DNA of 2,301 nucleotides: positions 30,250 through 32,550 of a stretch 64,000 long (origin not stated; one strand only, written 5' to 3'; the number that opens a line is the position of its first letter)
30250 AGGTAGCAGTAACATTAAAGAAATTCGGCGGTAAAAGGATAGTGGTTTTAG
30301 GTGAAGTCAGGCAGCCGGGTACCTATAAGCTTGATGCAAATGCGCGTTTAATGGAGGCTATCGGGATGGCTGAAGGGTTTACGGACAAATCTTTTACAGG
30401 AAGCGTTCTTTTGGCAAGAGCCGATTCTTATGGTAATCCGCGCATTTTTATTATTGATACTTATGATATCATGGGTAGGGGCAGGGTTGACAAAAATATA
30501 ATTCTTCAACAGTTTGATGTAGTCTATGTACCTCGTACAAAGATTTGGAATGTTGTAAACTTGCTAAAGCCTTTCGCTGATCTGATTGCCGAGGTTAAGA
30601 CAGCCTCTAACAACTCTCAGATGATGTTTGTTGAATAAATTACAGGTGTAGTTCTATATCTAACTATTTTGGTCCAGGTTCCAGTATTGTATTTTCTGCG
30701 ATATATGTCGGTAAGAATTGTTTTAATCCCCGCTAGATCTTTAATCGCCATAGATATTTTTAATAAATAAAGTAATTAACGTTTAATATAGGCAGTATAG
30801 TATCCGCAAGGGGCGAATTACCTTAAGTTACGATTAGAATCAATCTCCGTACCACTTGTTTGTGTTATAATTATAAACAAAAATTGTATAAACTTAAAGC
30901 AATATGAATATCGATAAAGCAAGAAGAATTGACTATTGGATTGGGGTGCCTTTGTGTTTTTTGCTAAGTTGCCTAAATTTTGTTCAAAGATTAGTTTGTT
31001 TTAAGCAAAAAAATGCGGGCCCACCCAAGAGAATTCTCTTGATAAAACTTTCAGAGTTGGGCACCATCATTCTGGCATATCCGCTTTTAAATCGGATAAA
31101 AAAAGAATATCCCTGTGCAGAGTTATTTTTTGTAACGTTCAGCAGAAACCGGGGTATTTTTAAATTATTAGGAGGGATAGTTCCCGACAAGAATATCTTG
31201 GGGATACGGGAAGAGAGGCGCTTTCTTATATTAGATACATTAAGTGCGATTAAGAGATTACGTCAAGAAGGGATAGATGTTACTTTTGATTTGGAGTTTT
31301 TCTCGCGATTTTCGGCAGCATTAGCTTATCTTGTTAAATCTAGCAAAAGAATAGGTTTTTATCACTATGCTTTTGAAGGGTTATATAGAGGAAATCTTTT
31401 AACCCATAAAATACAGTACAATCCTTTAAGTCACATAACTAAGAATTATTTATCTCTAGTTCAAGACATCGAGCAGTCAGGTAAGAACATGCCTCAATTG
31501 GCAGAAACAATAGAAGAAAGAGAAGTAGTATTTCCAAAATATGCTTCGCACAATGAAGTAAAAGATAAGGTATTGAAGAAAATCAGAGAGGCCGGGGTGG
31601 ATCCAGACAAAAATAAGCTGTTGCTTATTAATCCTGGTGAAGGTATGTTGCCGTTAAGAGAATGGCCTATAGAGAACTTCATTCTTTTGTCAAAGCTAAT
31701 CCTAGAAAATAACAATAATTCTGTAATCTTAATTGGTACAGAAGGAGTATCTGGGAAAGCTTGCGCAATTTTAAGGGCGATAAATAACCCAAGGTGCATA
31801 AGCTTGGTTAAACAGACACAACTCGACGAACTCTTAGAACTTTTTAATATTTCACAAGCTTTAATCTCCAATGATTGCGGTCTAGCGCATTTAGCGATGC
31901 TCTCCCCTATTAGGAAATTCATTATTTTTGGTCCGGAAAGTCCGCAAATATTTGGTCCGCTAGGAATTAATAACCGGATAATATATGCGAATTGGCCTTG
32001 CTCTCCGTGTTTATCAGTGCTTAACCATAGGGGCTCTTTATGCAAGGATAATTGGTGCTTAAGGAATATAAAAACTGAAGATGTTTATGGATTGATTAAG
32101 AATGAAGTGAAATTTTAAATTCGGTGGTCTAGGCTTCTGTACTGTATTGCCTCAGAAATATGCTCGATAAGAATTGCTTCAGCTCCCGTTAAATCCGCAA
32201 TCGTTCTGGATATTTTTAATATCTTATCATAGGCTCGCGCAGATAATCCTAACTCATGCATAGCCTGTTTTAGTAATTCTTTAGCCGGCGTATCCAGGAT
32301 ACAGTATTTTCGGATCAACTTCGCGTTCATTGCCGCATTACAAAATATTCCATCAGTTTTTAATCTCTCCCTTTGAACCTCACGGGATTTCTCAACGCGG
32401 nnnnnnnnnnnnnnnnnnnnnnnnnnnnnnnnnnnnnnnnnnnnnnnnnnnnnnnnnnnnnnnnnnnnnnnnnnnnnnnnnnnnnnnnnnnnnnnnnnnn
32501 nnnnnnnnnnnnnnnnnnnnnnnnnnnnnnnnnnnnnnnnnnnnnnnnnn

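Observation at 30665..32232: Single heptosyltransferase gene inserted at the 3' end of comM, flanked by diverged about 95-nt direct repeats of the comM terminus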

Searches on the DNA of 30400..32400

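Call 62: search_rna_families(source=window, start=30400, end=32400, threshold=evalue, max_evalue=1)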
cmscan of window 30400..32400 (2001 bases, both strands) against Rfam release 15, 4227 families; matches with E-value up to 1: 0.
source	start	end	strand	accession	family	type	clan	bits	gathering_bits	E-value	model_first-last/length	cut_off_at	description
